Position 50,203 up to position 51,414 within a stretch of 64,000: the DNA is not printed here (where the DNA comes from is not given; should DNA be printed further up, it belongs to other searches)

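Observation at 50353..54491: icmH-icmF are fused onto the fis-purH-purD operon with no room for a promoter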

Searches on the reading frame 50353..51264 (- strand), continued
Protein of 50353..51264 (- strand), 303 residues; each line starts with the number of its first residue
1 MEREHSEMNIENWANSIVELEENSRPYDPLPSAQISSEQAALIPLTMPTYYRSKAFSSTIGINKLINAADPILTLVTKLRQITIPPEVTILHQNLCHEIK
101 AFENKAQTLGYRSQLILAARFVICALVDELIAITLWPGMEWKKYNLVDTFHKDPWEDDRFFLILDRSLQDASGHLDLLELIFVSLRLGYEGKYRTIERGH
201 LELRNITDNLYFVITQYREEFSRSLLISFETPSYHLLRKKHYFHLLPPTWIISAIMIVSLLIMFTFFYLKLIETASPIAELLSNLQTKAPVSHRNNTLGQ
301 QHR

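Call 31: find_encoding_contigs(protein=P0002, flank=7000, max_places=1)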
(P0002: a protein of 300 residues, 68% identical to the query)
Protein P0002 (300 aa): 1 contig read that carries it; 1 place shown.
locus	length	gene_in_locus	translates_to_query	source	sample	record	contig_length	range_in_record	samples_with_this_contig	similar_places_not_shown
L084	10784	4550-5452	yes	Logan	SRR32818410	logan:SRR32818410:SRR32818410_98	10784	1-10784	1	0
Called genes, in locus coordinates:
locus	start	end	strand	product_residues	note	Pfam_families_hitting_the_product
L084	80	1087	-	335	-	PF13353:Fer4_12 (faint), PF04055:Radical_SAM, PF12544:LAM_C (weak)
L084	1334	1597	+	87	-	PF27465:Fis_N, PF02954:HTH_8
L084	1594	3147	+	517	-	PF02142:MGS, PF01808:AICARFT_IMPCHas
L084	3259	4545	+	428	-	PF02844:GARS_N, PF01071:GARS_A, PF02655:ATP-grasp_3 (weak), PF02843:GARS_C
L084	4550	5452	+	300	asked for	PF09850:DotU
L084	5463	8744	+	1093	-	PF14331:IcmF-related_N, PF06761:IcmF-related, PF21070:IcmF_helical (weak), PF06744:IcmF_C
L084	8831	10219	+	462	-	-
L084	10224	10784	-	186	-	?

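Call 32: find_encoding_contigs(protein=P0003, flank=7000, max_places=1)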
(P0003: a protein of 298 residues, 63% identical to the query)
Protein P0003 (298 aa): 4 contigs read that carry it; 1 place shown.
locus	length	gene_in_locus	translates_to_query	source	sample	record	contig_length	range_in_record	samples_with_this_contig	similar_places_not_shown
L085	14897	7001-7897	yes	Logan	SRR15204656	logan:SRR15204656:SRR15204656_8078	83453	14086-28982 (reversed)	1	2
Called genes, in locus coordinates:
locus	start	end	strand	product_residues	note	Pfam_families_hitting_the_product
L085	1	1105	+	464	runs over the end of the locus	PF13620:CarboxypepD_reg (weak), PF13715:CarbopepD_reg_2 (weak), PF13200:DUF4015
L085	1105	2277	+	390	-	PF07075:NamZ_N, PF20732:NamZ_C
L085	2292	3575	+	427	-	PF00144:Beta-lactamase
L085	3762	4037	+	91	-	PF27465:Fis_N, PF02954:HTH_8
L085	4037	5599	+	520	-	PF02142:MGS, PF01808:AICARFT_IMPCHas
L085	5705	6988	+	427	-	PF02844:GARS_N, PF01071:GARS_A, PF02655:ATP-grasp_3 (weak), PF08442:ATP-grasp_2 (weak), PF02843:GARS_C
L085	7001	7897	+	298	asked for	PF09850:DotU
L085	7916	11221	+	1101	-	PF14331:IcmF-related_N, PF06761:IcmF-related, PF21070:IcmF_helical (weak), PF06744:IcmF_C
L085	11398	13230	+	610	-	-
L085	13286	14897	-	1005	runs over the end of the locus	-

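Call 33: find_encoding_contigs(protein=P0004, flank=7000, max_places=1)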
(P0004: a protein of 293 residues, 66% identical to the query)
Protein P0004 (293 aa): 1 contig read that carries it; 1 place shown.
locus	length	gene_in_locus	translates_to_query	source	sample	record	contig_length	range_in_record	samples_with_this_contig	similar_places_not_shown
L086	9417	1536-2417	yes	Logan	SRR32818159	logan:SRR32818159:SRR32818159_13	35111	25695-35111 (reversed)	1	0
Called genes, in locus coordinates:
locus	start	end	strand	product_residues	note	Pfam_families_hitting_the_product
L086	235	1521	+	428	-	PF02844:GARS_N, PF01071:GARS_A, PF02655:ATP-grasp_3 (weak), PF08442:ATP-grasp_2 (weak), PF02222:ATP-grasp (faint), PF02843:GARS_C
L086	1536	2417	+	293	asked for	PF09850:DotU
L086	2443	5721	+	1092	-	PF14331:IcmF-related_N, PF06761:IcmF-related, PF06744:IcmF_C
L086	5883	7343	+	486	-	-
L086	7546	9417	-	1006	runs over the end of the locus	-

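Call 34: find_encoding_contigs(protein=P0005, flank=7000, max_places=1)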
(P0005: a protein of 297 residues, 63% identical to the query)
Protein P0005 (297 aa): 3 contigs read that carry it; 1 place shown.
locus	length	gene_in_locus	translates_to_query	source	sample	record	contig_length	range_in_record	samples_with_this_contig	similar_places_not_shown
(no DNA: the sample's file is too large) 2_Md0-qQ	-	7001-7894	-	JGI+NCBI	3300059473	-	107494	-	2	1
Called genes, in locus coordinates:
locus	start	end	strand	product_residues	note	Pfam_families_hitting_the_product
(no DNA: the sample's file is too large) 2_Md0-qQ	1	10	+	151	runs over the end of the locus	PF00364:Biotin_lipoyl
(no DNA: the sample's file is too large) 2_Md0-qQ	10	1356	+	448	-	PF00289:Biotin_carb_N, PF02222:ATP-grasp, PF02655:ATP-grasp_3 (weak), PF02786:CPSase_L_D2, PF07478:Dala_Dala_lig_C, PF02785:Biotin_carb_C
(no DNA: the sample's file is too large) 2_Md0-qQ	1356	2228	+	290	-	PF06325:PrmA, PF08242:Methyltransf_12 (faint), PF13489:Methyltransf_23 (faint), PF05175:MTS, PF03602:Cons_hypoth95 (weak), PF13847:Methyltransf_31 (weak), PF13649:Methyltransf_25 (weak)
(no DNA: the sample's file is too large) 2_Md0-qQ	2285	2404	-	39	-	-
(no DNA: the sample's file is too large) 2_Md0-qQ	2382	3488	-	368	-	PF04055:Radical_SAM, PF12544:LAM_C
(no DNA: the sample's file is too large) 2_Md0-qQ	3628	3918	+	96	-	PF27465:Fis_N, PF02954:HTH_8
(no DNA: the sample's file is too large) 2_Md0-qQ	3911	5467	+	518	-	PF02142:MGS, PF01808:AICARFT_IMPCHas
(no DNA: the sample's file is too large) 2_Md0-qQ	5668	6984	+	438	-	PF02844:GARS_N, PF01071:GARS_A, PF02655:ATP-grasp_3 (weak), PF08442:ATP-grasp_2 (weak), PF02843:GARS_C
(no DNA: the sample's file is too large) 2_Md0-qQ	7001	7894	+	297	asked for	PF09850:DotU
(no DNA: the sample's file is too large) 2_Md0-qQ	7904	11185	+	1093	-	PF14331:IcmF-related_N, PF06761:IcmF-related, PF21070:IcmF_helical (weak), PF06744:IcmF_C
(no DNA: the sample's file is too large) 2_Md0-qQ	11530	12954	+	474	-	-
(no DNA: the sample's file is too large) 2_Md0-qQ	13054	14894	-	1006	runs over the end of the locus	-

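Call 47: find_homologous_proteins(query=A2, max_evalue=1e-20)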
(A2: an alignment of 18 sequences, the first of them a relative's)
Query A2 (18 sequences) (253 aa, profile of the alignment): 2023 proteins with E <= 1e-20 among 7432 candidates; the best 120 are listed.
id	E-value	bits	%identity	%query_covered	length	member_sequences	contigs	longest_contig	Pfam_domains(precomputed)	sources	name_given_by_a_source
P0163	3.7e-106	373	39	86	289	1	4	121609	PF09850.15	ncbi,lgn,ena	-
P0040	5.4e-104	366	42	97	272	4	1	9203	PF09850.15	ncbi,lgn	-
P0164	6.1e-103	362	40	86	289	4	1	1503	PF09850.15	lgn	-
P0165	3.2e-102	360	39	84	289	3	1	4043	PF09850.15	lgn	-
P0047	1.0e-101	358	43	96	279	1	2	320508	PF09850.15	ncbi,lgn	-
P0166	1.6e-100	354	47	91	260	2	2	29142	PF09850.15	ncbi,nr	ncbi:MAG: type IVB secretion system protein IcmH/DotU [Gammaproteobacteria bacterium]|nr:type IVB se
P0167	1.8e-100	354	44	74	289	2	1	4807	PF09850.15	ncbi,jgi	jgi:type VI secretion system protein ImpK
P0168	7.3e-100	352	45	94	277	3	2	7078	PF09850.15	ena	-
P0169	1.6e-99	351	37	91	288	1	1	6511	PF09850.15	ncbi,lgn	-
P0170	9.0e-99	349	43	92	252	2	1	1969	PF09850.15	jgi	-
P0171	4.4e-98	346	45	95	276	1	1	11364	PF09850.15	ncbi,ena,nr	ncbi:MAG: type IVB secretion system protein IcmH/DotU [Gammaproteobacteria bacterium]|nr:type IVB se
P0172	5.1e-98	346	46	94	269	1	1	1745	PF09850.15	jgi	jgi:type VI secretion system protein ImpK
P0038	1.1e-97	345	46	86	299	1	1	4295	PF09850.15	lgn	-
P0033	2.5e-97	344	42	92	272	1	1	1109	PF09850.15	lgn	-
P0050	2.5e-97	344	50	90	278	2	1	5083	PF09850.15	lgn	-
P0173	5.0e-97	343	40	91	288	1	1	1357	PF09850.15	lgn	-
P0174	6.0e-97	343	39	93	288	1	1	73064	PF09850.15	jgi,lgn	jgi:type IV/VI secretion system ImpK/VasF family protein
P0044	8.7e-97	342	45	92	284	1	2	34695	PF09850.15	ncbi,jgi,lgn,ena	jgi:type IV/VI secretion system ImpK/VasF family protein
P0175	1.1e-96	342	40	84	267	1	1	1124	PF09850.15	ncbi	-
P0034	1.7e-96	341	43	92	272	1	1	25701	PF09850.15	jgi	-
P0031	4.5e-96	340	44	84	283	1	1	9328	PF09850.15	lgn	-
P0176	5.7e-96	339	40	80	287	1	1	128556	PF09850.15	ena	-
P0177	7.2e-96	339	41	85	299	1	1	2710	PF09850.15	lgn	-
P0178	1.1e-95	338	40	91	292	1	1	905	PF09850.15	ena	-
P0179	1.7e-95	338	39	84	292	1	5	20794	PF09850.15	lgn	-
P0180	3.9e-95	337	39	85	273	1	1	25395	PF09850.15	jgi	jgi:type VI secretion system protein ImpK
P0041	8.7e-95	335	43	94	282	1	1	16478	PF09850.15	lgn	-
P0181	1.0e-94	335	41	94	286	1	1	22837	PF09850.15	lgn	-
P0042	1.1e-94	335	45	79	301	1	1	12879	PF09850.15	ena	-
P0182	2.0e-94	334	50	90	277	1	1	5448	PF09850.15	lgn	-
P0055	5.2e-94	333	37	80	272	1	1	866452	PF09850.15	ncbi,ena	-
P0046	5.2e-94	333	47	77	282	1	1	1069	PF09850.15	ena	-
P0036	5.6e-94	333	44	83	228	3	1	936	PF09850.15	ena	-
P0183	1.7e-93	331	40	93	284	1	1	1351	PF09850.15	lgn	-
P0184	1.8e-93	331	40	89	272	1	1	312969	PF09850.15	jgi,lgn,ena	-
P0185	2.0e-93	331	45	70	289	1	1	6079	PF09850.15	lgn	-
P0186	2.2e-93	331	41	93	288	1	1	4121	PF09850.15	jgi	-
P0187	3.4e-93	330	45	91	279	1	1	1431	PF09850.15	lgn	-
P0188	4.5e-93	330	38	93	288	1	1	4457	PF09850.15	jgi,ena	-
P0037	5.3e-93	330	40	88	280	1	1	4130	PF09850.15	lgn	-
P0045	5.9e-93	329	42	86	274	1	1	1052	PF09850.15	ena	-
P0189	6.6e-93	329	41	94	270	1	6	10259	PF09850.15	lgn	-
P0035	7.0e-93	329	49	74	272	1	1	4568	PF09850.15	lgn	-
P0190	1.2e-92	328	43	91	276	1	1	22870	PF09850.15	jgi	-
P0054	1.7e-92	328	49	93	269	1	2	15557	PF09850.15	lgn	-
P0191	2.1e-92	328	44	86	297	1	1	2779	PF09850.15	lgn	-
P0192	3.9e-92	327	39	66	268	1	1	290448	PF09850.15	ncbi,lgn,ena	-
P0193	7.5e-92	326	33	89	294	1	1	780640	PF09850.15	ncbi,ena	-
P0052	1.1e-91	325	41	92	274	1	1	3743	PF09850.15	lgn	-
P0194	1.2e-91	325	40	80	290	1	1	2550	PF09850.15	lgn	-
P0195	1.9e-91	325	39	94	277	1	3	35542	PF09850.15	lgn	-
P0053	2.7e-91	324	40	93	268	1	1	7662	PF09850.15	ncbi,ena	-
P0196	3.5e-91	324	38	87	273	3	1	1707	PF09850.15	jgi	jgi:type VI secretion system protein ImpK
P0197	5.0e-91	323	39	91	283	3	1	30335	PF09850.15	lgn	-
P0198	6.3e-91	323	47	93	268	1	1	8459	PF09850.15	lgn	-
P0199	6.4e-91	323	37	90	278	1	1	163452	PF09850.15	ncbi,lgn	-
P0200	9.6e-91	322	49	90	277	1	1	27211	PF09850.15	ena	-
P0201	1.9e-90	321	37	73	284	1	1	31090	PF09850.15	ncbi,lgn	-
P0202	2.5e-90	321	47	93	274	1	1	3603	PF09850.15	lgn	-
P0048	2.6e-90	321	45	73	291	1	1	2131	PF09850.15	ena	-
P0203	4.0e-90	320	42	91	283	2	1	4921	PF09850.15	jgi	-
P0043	4.7e-90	320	43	91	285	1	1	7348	PF09850.15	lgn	-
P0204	5.8e-90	320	47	85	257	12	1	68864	PF09850.15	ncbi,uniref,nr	ncbi:type IVB secretion system protein IcmH/DotU [Coxiella burnetii]|uniref:type IVB secretion syste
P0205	1.9e-89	318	40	88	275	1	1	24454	PF09850.15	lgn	-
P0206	2.1e-89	318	38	93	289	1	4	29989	PF09850.15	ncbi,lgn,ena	-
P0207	2.4e-89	318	40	94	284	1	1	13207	PF09850.15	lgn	-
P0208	3.3e-89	317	36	92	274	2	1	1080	PF09850.15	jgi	-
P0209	5.2e-89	317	37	92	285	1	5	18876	PF09850.15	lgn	-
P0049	1.3e-88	315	43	68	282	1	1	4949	PF09850.15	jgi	-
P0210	1.9e-88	315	38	94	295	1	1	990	PF09850.15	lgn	-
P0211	1.9e-88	315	36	81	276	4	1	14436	PF09850.15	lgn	-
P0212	2.6e-88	314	42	88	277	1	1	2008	PF09850.15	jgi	-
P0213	3.0e-88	314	42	89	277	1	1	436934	PF09850.15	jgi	jgi:type VI secretion system protein ImpK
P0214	4.4e-88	313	39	91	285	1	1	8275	PF09850.15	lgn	-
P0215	4.4e-88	313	38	91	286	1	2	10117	PF09850.15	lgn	-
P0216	5.2e-88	313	42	85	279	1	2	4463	PF09850.15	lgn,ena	-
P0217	6.0e-88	313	38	66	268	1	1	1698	PF09850.15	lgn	-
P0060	8.2e-88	313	40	66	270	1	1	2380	PF09850.15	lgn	-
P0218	8.7e-88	312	39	85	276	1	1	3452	PF09850.15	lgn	-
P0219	1.2e-87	312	39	66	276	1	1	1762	PF09850.15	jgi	jgi:type IV/VI secretion system ImpK/VasF family protein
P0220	1.2e-87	312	39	93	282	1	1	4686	PF09850.15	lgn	-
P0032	1.6e-87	312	41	90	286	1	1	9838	PF09850.15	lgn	-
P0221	2.2e-87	311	43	72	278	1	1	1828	PF09850.15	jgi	jgi:type VI secretion system protein ImpK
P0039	2.8e-87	311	43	92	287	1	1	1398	PF09850.15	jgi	jgi:type IV/VI secretion system ImpK/VasF family protein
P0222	2.9e-87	311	41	87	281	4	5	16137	PF09850.15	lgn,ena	-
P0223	4.5e-87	310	44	87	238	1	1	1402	PF09850.15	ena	-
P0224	5.4e-87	310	44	91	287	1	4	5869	PF09850.15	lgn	-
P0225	7.5e-87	309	42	85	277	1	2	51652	PF09850.15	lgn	-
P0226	8.3e-87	309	40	84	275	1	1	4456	PF09850.15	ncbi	ncbi:MAG: type IVB secretion system protein IcmH/DotU [Gammaproteobacteria bacterium]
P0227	2.5e-86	308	37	94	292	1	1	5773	PF09850.15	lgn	-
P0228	2.6e-86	308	44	67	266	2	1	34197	PF09850.15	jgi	-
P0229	3.0e-86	307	37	94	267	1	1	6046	PF09850.15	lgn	-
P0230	4.6e-86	307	100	100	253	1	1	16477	PF09850.15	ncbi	-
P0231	9.3e-86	306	40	86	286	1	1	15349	PF09850.15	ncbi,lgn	-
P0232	1.3e-85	305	45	92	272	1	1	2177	PF09850.15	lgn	-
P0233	1.4e-85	305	39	94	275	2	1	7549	PF09850.15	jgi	-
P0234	3.2e-85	304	37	89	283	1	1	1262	PF09850.15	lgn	-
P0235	3.6e-85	304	41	85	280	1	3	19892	PF09850.15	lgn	-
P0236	3.9e-85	304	43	68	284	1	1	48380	PF09850.15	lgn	-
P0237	9.9e-85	302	41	89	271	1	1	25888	PF09850.15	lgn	-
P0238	1.2e-84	302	37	89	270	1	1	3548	PF09850.15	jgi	jgi:type VI secretion system protein ImpK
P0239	1.8e-84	302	41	79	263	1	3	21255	PF09850.15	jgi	jgi:type VI secretion system protein ImpK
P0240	2.4e-84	301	41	95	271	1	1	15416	PF09850.15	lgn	-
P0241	2.6e-84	301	44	93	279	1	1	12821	PF09850.15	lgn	-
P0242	2.9e-84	301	41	68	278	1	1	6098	PF09850.15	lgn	-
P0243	6.4e-84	300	45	89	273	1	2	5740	PF09850.15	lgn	-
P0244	9.2e-84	299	43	87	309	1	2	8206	PF09850.15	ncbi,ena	-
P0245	9.9e-84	299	44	74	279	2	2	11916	PF09850.15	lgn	-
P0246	1.3e-83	299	39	94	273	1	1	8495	PF09850.15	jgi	jgi:type VI secretion system protein ImpK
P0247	2.1e-83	298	37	90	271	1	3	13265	PF09850.15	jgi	jgi:type VI secretion system protein ImpK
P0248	5.1e-83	297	36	92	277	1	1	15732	PF09850.15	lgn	-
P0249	6.4e-83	297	35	66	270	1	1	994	PF09850.15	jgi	-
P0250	7.9e-83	296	35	81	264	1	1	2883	PF09850.15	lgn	-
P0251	8.0e-83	296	50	87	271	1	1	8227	PF09850.15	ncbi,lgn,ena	-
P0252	8.5e-83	296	40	94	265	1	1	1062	PF09850.15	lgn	-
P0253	1.5e-82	295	41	88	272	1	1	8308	PF09850.15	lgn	-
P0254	1.6e-82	295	41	94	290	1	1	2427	PF09850.15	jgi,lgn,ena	-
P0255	2.3e-82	295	40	68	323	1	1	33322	PF09850.15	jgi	-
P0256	2.4e-82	295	45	71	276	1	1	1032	PF09850.15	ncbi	-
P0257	3.1e-82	294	38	92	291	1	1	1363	PF09850.15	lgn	-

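Call 48: find_encoding_contigs(protein=P0204, flank=9000, max_places=2)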
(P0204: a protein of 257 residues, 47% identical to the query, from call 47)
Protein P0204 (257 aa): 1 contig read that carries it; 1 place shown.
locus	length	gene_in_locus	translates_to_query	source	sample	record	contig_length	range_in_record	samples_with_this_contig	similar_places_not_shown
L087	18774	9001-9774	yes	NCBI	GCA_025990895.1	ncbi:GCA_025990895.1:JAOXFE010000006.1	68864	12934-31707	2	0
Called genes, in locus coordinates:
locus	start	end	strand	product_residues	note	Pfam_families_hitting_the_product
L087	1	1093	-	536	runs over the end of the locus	PF13667:ThiC-associated, PF01964:ThiC_Rad_SAM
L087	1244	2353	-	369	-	-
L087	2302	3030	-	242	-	-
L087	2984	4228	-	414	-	-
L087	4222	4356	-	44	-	-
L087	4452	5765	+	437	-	PF02844:GARS_N, PF01071:GARS_A, PF02222:ATP-grasp (weak), PF02786:CPSase_L_D2 (weak), PF08443:RimK (faint), PF02843:GARS_C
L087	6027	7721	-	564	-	PF00501:AMP-binding, PF23024:AMP-dom_DIP2-like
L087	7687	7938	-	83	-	PF00550:PP-binding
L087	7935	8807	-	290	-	PF10118:Metal_hydrol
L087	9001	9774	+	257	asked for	PF09850:DotU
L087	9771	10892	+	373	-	PF14331:IcmF-related_N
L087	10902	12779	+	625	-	PF06761:IcmF-related, PF21070:IcmF_helical (weak), PF06744:IcmF_C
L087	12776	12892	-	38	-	-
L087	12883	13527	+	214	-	PF03734:YkuD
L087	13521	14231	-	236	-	PF00929:RNase_T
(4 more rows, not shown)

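Call 67: search_protein_families(library=pfam, proteins=[L030:5912-6868:+, L030:6912-7421:+, L030:7403-7804:+, L030:7804-9816:+, L030:4991-5245:+, L031:7703-7951:+, L031:6785-7426:-, L042:7636-7887:+], max_evalue=0.0001)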
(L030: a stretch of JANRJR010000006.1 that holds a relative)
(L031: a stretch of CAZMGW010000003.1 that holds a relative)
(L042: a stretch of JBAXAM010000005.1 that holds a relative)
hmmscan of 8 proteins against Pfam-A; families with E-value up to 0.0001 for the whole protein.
L030:5912-6868:+ (318 aa): 1 family
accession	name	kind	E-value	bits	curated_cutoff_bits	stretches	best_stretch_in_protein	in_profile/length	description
PF03279.18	Lip_A_acyltrans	-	6.9e-55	186.8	22.3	1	33-315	11-294/295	Bacterial lipid A biosynthesis acyltransferase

L030:6912-7421:+ (169 aa): 1 family
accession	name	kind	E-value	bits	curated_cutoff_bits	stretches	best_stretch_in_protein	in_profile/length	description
PF02632.19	BioY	-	7.3e-31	107.4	25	1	39-168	2-135/140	BioY family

L030:7403-7804:+ (133 aa): 1 family
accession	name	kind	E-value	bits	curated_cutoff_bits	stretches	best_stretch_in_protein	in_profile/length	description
PF06935.16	DUF1284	-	1.2e-22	80.6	25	1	23-120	1-102/102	Protein of unknown function (DUF1284)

L030:7804-9816:+ (670 aa): 5 families
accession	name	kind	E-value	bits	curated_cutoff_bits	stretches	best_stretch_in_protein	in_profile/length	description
PF00456.26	Transketolase_N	-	2.1e-157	523.8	22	1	6-336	2-334/334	Transketolase, thiamine diphosphate binding domain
PF02779.29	Transket_pyr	-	9.2e-53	178.9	27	1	356-527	2-173/174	Transketolase, pyrimidine binding domain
PF22613.1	Transketolase_C_1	-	7.1e-40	136.2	27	1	540-653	1-113/113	Transketolase-like TK C-terminal domain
PF02780.25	Transketolase_C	-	4.7e-13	49.6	25.9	1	549-657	8-124/124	Transketolase, C-terminal domain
PF00676.26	E1_dh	-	1.8e-07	30.9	22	1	111-244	96-221/300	Dehydrogenase E1 component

L030:4991-5245:+ (84 aa): 1 family
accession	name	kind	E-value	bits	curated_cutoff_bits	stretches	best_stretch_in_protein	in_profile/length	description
PF02954.25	HTH_8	-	2.3e-11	43.7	22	1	39-77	3-41/42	Bacterial regulatory protein, Fis family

L031:7703-7951:+ (82 aa): 1 family
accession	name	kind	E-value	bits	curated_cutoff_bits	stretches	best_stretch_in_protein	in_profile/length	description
PF02954.25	HTH_8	-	1.2e-10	41.4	22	1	39-79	2-42/42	Bacterial regulatory protein, Fis family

L031:6785-7426:- (213 aa): 0 families

L042:7636-7887:+ (83 aa): 1 family
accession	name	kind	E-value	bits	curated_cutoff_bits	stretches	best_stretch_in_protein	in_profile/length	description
PF02954.25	HTH_8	-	5.4e-14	52.1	22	1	39-79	2-42/42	Bacterial regulatory protein, Fis family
